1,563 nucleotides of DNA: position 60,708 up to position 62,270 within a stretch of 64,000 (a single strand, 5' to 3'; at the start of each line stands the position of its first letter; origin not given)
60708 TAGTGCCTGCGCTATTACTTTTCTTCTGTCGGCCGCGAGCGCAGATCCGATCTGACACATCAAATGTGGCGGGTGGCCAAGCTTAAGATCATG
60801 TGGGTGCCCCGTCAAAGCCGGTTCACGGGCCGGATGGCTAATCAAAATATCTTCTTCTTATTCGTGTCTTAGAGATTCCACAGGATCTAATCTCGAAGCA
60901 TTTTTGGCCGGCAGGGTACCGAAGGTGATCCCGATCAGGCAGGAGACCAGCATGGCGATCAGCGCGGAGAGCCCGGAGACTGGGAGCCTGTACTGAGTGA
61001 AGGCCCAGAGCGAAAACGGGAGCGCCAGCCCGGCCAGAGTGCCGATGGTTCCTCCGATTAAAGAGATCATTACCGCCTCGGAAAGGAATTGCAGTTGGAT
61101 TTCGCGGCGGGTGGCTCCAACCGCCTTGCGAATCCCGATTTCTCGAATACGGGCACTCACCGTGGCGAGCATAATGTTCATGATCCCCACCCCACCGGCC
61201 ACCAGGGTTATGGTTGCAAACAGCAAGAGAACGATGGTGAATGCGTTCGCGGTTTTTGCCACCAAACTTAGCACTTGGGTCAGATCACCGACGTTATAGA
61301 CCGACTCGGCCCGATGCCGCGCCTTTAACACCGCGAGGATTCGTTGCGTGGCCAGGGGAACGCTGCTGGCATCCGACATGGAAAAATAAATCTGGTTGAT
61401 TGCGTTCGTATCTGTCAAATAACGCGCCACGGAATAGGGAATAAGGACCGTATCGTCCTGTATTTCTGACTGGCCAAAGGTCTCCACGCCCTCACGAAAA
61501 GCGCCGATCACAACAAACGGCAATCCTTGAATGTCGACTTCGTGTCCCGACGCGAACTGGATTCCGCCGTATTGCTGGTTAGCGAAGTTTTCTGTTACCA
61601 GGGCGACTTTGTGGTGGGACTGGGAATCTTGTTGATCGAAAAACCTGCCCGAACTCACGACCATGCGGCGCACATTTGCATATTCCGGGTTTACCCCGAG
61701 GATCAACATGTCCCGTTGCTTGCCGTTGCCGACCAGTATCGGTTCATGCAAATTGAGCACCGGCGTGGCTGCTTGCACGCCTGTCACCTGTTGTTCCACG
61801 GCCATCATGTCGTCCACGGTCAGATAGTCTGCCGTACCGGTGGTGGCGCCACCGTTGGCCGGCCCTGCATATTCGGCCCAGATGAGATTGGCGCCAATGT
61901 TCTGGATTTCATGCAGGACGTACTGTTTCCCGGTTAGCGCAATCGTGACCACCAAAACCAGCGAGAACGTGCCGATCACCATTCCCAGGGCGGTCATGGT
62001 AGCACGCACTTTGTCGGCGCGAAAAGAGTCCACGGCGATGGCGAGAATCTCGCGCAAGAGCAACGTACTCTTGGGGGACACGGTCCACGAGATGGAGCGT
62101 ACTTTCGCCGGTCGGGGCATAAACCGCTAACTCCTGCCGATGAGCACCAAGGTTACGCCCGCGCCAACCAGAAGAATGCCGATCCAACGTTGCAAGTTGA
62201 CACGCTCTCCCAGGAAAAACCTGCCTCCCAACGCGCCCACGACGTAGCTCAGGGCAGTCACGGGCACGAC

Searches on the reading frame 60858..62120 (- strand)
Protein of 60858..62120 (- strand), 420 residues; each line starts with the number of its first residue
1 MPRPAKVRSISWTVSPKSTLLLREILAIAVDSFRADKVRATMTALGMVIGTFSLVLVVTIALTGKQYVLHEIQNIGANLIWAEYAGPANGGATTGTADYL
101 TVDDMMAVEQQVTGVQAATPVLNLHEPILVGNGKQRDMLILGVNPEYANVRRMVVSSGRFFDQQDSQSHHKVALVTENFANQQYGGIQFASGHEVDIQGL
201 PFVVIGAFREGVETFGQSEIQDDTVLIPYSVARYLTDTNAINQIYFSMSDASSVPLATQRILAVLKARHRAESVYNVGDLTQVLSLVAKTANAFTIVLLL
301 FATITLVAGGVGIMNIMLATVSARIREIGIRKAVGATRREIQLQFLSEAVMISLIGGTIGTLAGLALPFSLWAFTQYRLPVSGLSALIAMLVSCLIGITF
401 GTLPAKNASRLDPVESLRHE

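Call 49: search_protein_families(library=pfam, proteins=[window:60858-62120:-], max_evalue=0.001)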
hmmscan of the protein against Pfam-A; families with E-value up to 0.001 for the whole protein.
window:60858-62120:- (420 aa): 2 families
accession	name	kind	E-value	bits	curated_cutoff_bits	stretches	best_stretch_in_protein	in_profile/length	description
PF12704.14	MacB_PCD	-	4.6e-30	105.9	27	1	42-262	3-205/207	MacB-like periplasmic core domain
PF02687.27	FtsX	-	1.1e-18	67.8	25.5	1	300-413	2-120/120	FtsX-like permease C-terminal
